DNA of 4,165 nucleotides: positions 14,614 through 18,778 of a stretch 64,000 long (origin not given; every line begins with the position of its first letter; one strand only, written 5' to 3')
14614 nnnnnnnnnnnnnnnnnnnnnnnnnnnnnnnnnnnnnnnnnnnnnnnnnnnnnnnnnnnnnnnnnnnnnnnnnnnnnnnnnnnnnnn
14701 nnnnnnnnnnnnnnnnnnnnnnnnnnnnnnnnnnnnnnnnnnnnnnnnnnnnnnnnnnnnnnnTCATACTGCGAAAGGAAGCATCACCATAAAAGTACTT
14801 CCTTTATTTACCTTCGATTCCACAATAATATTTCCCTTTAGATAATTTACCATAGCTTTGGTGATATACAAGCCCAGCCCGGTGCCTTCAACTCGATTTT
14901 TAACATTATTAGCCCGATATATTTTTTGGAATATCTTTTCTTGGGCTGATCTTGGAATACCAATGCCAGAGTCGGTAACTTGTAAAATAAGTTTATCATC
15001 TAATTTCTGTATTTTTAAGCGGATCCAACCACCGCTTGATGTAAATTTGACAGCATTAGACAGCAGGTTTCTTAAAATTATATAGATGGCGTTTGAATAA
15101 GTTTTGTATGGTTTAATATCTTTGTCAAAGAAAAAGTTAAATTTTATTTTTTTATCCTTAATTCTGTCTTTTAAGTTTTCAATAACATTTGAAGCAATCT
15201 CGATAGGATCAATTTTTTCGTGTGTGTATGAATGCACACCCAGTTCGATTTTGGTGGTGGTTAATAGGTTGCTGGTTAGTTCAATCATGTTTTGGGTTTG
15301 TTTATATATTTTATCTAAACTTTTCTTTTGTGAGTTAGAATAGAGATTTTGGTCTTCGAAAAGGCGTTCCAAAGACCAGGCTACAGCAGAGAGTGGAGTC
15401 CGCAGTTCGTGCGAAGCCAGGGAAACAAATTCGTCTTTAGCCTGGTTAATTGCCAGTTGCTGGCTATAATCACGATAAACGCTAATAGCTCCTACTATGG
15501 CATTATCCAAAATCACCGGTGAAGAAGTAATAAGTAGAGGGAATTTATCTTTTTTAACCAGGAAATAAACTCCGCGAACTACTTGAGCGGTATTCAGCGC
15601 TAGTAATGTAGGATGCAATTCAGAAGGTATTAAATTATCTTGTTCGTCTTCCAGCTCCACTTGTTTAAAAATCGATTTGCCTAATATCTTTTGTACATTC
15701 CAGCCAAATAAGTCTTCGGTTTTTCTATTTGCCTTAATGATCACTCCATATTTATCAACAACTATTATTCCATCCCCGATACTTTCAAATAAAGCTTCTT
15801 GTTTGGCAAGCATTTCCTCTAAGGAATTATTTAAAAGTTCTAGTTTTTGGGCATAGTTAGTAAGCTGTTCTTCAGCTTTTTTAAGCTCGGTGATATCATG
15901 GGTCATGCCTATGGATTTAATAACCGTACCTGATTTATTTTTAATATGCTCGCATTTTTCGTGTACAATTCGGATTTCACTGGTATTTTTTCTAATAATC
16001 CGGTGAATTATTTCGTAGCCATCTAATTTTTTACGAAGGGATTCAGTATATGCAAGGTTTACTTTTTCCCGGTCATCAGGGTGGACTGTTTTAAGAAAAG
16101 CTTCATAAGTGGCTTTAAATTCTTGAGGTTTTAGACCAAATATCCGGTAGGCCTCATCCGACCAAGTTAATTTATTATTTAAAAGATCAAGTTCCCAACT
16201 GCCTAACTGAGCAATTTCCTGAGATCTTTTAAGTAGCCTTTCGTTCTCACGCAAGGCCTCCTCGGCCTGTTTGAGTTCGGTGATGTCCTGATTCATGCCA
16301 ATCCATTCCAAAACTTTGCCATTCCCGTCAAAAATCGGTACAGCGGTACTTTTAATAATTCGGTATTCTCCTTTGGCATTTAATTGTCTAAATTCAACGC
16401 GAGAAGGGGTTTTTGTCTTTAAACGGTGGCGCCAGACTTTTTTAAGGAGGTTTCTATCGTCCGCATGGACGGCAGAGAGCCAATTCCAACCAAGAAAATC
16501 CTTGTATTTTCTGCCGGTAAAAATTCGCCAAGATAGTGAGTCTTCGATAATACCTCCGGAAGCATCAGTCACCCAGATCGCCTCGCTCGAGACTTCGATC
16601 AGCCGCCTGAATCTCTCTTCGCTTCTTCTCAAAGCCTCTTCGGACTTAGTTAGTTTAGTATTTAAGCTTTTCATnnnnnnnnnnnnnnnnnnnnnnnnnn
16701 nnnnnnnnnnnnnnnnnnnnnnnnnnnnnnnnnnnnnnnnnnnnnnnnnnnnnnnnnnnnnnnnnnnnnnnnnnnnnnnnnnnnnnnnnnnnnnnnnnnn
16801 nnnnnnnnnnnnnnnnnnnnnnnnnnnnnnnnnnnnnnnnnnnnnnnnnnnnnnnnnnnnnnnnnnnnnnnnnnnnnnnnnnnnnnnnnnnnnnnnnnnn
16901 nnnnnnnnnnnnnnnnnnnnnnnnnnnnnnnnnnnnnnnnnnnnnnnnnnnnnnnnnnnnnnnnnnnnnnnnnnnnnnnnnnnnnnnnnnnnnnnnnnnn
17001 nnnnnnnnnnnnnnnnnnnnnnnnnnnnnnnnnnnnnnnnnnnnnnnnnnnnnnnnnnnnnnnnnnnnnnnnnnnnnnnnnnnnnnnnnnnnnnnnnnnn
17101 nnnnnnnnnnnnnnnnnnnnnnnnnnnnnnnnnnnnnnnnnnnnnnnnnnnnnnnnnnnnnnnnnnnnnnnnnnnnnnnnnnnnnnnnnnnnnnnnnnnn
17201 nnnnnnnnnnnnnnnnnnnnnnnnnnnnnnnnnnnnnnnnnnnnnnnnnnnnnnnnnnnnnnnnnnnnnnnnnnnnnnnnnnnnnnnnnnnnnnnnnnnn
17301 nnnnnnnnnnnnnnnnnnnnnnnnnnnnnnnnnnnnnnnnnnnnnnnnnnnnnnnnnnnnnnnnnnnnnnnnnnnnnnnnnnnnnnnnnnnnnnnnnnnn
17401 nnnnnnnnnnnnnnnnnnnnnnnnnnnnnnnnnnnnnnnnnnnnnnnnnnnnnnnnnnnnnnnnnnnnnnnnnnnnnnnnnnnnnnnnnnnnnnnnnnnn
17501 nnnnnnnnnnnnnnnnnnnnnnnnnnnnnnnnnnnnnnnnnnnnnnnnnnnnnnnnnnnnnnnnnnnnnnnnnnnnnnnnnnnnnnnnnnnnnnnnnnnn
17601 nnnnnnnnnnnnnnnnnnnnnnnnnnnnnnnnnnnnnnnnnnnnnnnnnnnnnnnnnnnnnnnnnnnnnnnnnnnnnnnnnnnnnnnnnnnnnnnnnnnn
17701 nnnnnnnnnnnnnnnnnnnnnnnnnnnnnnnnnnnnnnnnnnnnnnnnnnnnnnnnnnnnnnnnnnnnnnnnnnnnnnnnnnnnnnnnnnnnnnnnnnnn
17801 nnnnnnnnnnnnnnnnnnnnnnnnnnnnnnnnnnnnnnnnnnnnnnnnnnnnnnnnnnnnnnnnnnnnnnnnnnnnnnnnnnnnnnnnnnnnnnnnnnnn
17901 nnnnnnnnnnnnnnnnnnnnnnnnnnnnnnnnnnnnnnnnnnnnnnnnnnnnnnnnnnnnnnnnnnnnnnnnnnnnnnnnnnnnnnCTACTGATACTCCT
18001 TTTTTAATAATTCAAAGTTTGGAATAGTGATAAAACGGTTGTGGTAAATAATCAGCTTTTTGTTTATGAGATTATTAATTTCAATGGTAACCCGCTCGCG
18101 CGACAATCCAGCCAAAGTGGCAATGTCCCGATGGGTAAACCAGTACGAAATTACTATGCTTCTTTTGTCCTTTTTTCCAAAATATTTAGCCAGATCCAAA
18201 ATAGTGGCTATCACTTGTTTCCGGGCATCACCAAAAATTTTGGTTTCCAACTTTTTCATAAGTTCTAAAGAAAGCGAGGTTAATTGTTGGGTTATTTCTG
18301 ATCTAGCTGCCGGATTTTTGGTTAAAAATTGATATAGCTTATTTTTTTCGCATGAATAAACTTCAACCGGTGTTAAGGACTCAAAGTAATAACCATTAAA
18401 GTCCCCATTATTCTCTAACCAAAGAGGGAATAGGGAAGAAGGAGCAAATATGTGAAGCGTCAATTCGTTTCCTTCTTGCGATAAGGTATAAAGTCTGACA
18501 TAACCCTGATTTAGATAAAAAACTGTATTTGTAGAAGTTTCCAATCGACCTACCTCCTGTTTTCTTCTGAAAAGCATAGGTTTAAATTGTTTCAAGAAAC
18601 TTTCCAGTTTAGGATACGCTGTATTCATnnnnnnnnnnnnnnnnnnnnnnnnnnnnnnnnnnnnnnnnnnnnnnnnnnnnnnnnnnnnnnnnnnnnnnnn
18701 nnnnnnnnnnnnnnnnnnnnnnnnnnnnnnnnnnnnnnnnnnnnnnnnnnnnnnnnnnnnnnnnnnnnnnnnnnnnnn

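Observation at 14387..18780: Tightly coupled Crp/Fnr, Methyltransf_33-like enzyme, triple-PAS histidine kinase and stand-alone receiver operon with a CRP-type site upstream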

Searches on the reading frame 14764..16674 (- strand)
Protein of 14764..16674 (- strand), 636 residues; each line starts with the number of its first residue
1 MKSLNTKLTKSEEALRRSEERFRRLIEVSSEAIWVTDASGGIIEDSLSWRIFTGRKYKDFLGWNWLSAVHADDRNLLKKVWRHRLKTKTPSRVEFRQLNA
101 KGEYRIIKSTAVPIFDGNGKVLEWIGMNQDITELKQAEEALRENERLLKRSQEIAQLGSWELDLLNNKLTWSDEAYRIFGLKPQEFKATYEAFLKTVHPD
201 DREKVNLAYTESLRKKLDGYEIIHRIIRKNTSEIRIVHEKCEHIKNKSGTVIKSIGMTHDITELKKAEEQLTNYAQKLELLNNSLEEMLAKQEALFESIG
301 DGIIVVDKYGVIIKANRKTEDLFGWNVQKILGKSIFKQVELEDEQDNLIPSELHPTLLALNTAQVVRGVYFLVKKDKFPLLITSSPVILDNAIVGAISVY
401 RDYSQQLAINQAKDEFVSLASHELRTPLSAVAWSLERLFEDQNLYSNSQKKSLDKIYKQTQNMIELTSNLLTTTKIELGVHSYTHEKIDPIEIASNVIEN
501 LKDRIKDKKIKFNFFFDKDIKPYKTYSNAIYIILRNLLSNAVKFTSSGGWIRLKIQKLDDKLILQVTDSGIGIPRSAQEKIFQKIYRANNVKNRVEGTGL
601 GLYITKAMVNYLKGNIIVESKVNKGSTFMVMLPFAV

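Call 3: search_protein_families(library=pfam, proteins=[window:14764-16674:-], max_evalue=1)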
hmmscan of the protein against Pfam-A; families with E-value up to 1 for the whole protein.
window:14764-16674:- (636 aa): 18 families
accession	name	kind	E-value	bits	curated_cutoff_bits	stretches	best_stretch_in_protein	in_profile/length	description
PF08447.18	PAS_3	-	3.6e-36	123.7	25.6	2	169-256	2-87/89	PAS fold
PF00989.32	PAS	-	1.6e-26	92.9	22.6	2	293-390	4-99/113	PAS fold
PF02518.31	HATPase_c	-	4.9e-25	88.6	26.4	1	528-635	4-110/111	Histidine kinase-, DNA gyrase B-, and HSP90-like ATPase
PF13426.13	PAS_9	-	5.7e-25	88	27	3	301-405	2-103/103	PAS domain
PF08448.16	PAS_4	-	8.2e-17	61.9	23.1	2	296-340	1-42/110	PAS fold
PF13188.13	PAS_8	-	4.5e-13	49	21.8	2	291-343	2-54/65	PAS domain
PF00512.31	HisKA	-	1.5e-12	47.9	26.9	1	412-478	1-65/66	His Kinase A (phospho-acceptor) domain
PF08348.17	PAS_6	-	2.8e-05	24.4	27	1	96-139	71-114/115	YheO-like PAS domain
PF09090.17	MIF4G_like_2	-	0.0012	18.8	22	1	218-306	151-219/263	MIF4G like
PF24820.1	Diguanyl_cycl_sensor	-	0.0087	16.4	28.1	1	296-334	2-40/109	Diguanylate cyclase-like sensor domain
PF03732.24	Retrotrans_gag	-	0.017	15.8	24.1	0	228-300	20-92/97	Retrotransposon gag protein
PF13581.12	HATPase_c_2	-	0.019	15.4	27.4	1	534-610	36-110/127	Histidine kinase-like ATPase domain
PF14703.12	PHM7_cyt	-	0.029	15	27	0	435-511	44-116/174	Cytosolic domain of 10TM putative phosphate transporter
PF22116.1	DUF6944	-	0.035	13.8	32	1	249-321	13-84/167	Family of unknown function (DUF6944)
PF16533.10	SOAR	-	0.043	14.2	25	1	232-290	31-88/101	STIM1 Orai1-activating region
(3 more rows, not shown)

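Call 4: search_protein_families(library=ncbifam, proteins=[window:14764-16674:-], max_evalue=1)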
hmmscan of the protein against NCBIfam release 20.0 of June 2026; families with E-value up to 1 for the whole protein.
window:14764-16674:- (636 aa): 96 families (the best 25 are shown)
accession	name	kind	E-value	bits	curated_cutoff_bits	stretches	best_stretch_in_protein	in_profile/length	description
NF046044.1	PnpS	equivalog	1.5e-68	231.6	400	2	258-633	23-390/390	two-component system histidine kinase PnpS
NF047874.1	MASE3_PAS_HK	subfamily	5.5e-62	210.5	560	3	262-634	237-625/655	MASE3 domain-containing sensor histidine kinase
NF033092.0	HK_WalK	equivalog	3.2e-56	191.1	725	1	269-634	237-594/594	cell wall metabolism sensor histidine kinase WalK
TIGR02966.1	phoR_proteo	equivalog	2.6e-49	168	334.2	1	286-631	2-332/333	phosphate regulon sensor histidine kinase PhoR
NF041880.1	EPS_EpsF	equivalog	3.3e-49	167.7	900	3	408-633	269-492/492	response regulator EpsF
NF045595.1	HK_scytonemin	equivalog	2.3e-48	165.1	865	3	406-635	408-636/637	scytonemin biosynthesis sensor histidine kinase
NF008468.0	PRK11360.1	equivalog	4.7e-46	157.4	646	2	262-634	240-608/616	two-component system sensor histidine kinase AtoS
TIGR02956.1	TMAO_torS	equivalog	5.2e-44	150.6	676.5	1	410-635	461-683/967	TMAO reductase system sensor histidine kinase/response regulator TorS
TIGR00229.1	sensory_box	domain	2.3e-43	147.3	22.9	3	16-141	1-126/126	PAS domain S-box protein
NF041735.1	hist_kin_RppB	equivalog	2.6e-42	145.1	400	1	413-633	216-438/438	two-component system sensor histidine kinase RppB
NF045911.1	TCSHisKinNblS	equivalog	8.7e-40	136.6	1000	1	269-632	241-618/621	two-component system sensor histidine kinase NblS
NF033093.1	HK_VicK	exception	1.4e-38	132.7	680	1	228-634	35-435/448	cell wall metabolism sensor histidine kinase VicK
NF011874.0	PRK15347.1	equivalog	1.5e-38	132.4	852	1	409-634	394-614/921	two component system sensor kinase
NF052573.1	HisKinEspAMyxo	equivalog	1.2e-37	129.4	1400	2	138-633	122-610/755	serine histidine kinase EspA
NF008302.0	PRK11091.1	equivalog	2.5e-37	128.5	838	2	410-633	280-504/779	aerobic respiration two-component sensor histidine kinase ArcB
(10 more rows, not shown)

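Call 64: search_protein_families(library=padloc, proteins=[window:14764-16674:-], max_evalue=0.01)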
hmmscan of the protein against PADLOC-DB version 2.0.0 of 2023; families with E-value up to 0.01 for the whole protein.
window:14764-16674:- (636 aa): 1 family
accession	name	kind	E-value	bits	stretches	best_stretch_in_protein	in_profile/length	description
PDLC04647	PDC-M43B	-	3.1e-09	34.3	1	529-624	227-323/347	-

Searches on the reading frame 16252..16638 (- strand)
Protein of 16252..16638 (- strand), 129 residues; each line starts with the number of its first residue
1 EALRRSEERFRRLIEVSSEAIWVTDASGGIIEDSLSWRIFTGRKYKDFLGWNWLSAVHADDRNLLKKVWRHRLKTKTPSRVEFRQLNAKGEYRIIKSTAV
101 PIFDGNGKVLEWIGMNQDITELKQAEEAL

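Call 38: find_related_loci(query=A3, collection=genome_contigs, flank=5000)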
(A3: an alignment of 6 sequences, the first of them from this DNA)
Query A3 (129 aa) in genome_contigs; peptide patterns used: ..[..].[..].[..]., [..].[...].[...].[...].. (x = any residue, [..] = any of these).
140 stretches matched a pattern; 3 encode a relative of the query (tblastn E <= 1e-3); 3 distinct loci.
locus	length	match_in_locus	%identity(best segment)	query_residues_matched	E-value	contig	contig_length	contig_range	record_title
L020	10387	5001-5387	73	1-129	7e-63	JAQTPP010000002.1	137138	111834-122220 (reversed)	MAG: Candidatus Daviesbacteria bacterium isolate STB_119 NODE_302_length_137138_cov_5.464744_Sandtown_B, whole genome sh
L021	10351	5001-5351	32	13-129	1e-22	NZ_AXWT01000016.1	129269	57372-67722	Deinococcus murrayi DSM 11303 H565DRAFT_scaffold00008.8_C, whole genome shotgun sequence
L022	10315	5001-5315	30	33-127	3e-9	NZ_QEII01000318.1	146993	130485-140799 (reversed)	Rhodoferax ferrireducens isolate OTU1 NODE_7133845_length_146993_cov_46.3454, whole genome shotgun sequence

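Call 40: find_related_loci(query=A3, collection=metagenome_contigs, flank=5000)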
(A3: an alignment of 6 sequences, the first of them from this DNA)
Query A3 (129 aa) in metagenome_contigs; peptide patterns used: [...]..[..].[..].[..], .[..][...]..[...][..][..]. (x = any residue, [..] = any of these).
152 stretches matched a pattern; 1 encode a relative of the query (tblastn E <= 1e-3); 1 distinct loci.
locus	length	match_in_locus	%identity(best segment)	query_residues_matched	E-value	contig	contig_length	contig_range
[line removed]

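Call 41: find_homologous_proteins(query=A3, max_evalue=1e-10)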
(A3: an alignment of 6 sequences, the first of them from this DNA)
Query A3 (6 sequences) (129 aa, profile of the alignment): 10 proteins with E <= 1e-10 among 1116 candidates.
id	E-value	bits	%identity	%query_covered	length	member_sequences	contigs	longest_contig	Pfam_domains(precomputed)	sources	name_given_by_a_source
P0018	7.9e-28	115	49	78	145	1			PF08447.19,PF13426.14,PF08448.17,PF00989.32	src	-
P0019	1.0e-20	92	33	98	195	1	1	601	PF08447.19,PF13426.14,PF08448.17,PF00989.32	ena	-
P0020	8.7e-20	89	36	100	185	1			PF08447.19,PF13426.14,PF13188.14,PF08448.17,PF00512.32,PF00989.32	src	-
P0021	1.7e-16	78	35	98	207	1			PF08447.19,PF13426.14,PF13188.14,PF08448.17,PF00989.32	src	-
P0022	1.7e-14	72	30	99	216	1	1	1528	PF08447.19,PF13426.14,PF08448.17,PF00989.32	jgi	jgi:PAS domain S-box-containing protein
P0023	3.2e-14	71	32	90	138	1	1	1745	PF08447.19,PF13426.14,PF08448.17,PF00989.32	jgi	-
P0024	1.6e-12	65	32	96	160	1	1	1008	PF08447.19,PF13426.14,PF00989.32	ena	-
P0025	1.7e-12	65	57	36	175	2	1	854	-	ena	-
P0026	6.1e-12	63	63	33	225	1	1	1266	-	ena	-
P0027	4.1e-11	61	28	100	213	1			PF08447.19,PF13426.14,PF13188.14,PF00989.32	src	-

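Call 59: search_solved_structures(query=A3, max_evalue=0.001)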
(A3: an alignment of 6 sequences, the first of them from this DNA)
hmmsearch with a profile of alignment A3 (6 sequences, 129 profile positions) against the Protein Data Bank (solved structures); distinct sequences matched with E-value up to 0.001: 7.
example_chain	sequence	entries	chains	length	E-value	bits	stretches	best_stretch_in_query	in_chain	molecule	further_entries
3mr0_A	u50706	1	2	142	5.4e-11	45.7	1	2-129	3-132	Sensory box histidine kinase/response regulator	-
3eeh_A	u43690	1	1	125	1.2e-07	34.9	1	4-120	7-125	putative light and redox sensing histidine kinase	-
3lyx_A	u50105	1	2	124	2.6e-07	33.8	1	19-124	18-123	Sensory box/GGDEF domain protein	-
3ewk_A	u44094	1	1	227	3.2e-06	30.2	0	62-128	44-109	Sensor protein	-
2gj3_A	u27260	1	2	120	0.0002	24.4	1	9-121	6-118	Nitrogen fixation regulatory protein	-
8js5_A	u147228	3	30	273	0.00042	23.4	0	9-129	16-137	Sensor protein FixL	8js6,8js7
9qq6_A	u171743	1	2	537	0.00044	23.3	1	8-128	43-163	histidine kinase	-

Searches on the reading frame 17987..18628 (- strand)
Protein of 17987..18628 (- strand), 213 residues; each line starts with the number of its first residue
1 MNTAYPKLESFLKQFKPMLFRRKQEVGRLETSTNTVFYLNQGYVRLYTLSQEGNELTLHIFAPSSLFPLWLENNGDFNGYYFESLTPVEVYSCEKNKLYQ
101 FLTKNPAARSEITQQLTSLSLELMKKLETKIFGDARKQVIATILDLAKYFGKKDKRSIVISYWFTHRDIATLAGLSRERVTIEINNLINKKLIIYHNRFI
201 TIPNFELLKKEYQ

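Call 3: search_protein_families(library=pfam, proteins=[window:17987-18628:-], max_evalue=1)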
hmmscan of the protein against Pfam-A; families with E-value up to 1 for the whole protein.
window:17987-18628:- (213 aa): 6 families
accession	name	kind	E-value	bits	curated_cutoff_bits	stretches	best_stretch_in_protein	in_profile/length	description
PF13545.12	HTH_Crp_2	-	1.5e-08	34.9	27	1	139-210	3-69/70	Crp-like helix-turn-helix domain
PF00027.35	cNMP_binding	-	3.5e-06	27.3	27.5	1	30-105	14-89/89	Cyclic nucleotide-binding domain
PF07453.19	NUMOD1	-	0.00087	19.9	22.8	0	86-110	1-25/37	NUMOD1 domain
PF12260.14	PIP49_C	-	0.0014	18.7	25.2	1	46-130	1-79/189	Protein-kinase domain of FAM69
PF04492.19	Phage_rep_O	-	0.01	16.8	28.7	1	119-199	12-85/95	Bacteriophage replication protein O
PF22014.2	DUF6932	-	0.18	12.7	27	0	84-125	7-47/142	Family of unknown function (DUF6932)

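Call 4: search_protein_families(library=ncbifam, proteins=[window:17987-18628:-], max_evalue=1)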
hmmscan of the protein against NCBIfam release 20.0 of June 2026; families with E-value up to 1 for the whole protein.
window:17987-18628:- (213 aa): 7 families
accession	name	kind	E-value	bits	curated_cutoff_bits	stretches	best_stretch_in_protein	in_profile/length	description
TIGR03697.1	NtcA_cyano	equivalog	7.7e-12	45.4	244.95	1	34-207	12-187/193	global nitrogen regulator NtcA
NF008732.0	PRK11753.1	equivalog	2.4e-09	37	266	1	5-200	13-208/214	cAMP-activated global transcriptional regulator CRP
NF010499.0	PRK13918.1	equivalog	4.4e-06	26.4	274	1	34-188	30-177/205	CRP/FNR family transcriptional regulator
NF053664.1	TransRegPtrACyano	equivalog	0.00024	20.5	300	1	34-191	28-178/196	Crp/Fnr family transcriptional regulator PtrA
NF052518.1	TransRegLdrP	equivalog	0.00064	19.8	300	1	20-211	4-187/195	transcriptional regulator LdrP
NF008365.0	PRK11161.1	subfamily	0.0046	16.3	228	1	10-209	44-240/250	fumarate/nitrate reduction transcriptional regulator Fnr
NF050806.1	TransRegFixKCaul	equivalog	0.042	13.1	300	1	19-194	27-195/215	transcriptional regulator FixK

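Call 60: list_cluster_members(proteins=[window:17987-18628:-, window:14387-14767:-, window:14764-16674:-, window:16671-17984:-])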
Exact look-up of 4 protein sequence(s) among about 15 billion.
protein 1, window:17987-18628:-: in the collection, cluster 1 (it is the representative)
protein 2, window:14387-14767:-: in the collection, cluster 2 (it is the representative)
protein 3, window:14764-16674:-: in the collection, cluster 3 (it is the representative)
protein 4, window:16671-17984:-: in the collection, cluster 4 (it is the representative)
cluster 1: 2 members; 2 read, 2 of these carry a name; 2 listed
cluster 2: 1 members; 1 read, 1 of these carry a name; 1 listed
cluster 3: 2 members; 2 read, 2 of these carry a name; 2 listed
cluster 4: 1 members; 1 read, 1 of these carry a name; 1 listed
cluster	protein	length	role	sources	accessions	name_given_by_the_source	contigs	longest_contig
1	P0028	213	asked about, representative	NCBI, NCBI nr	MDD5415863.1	MAG: Crp/Fnr family transcriptional regulator [Candidatus Daviesbacteria bacterium] | Crp/Fnr family transcriptional regulator [Candidatus Daviesbacteria bacterium]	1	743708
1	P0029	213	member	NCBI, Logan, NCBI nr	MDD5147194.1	MAG: Crp/Fnr family transcriptional regulator [Candidatus Daviesbacteria bacterium] | Crp/Fnr family transcriptional regulator [Candidatus Daviesbacteria bacterium]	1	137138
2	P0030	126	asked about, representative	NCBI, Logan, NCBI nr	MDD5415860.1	MAG: response regulator [Candidatus Daviesbacteria bacterium] | response regulator [Candidatus Daviesbacteria bacterium]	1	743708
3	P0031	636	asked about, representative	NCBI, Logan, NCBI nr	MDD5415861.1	MAG: PAS domain S-box protein [Candidatus Daviesbacteria bacterium] | PAS domain S-box protein [Candidatus Daviesbacteria bacterium]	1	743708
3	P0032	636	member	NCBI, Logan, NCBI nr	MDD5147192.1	MAG: PAS domain S-box protein [Candidatus Daviesbacteria bacterium] | PAS domain S-box protein [Candidatus Daviesbacteria bacterium]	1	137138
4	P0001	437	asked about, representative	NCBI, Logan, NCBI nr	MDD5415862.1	MAG: hypothetical protein PHE48_02540 [Candidatus Daviesbacteria bacterium] | hypothetical protein [Candidatus Daviesbacteria bacterium]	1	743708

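Call 64: search_protein_families(library=padloc, proteins=[window:17987-18628:-], max_evalue=0.01)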
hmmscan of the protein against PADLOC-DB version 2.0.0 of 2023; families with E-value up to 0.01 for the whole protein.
window:17987-18628:- (213 aa): 1 family
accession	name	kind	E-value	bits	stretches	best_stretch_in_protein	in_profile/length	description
PDLC02976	WH_III-A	-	0.0051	15.5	0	164-204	19-58/104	-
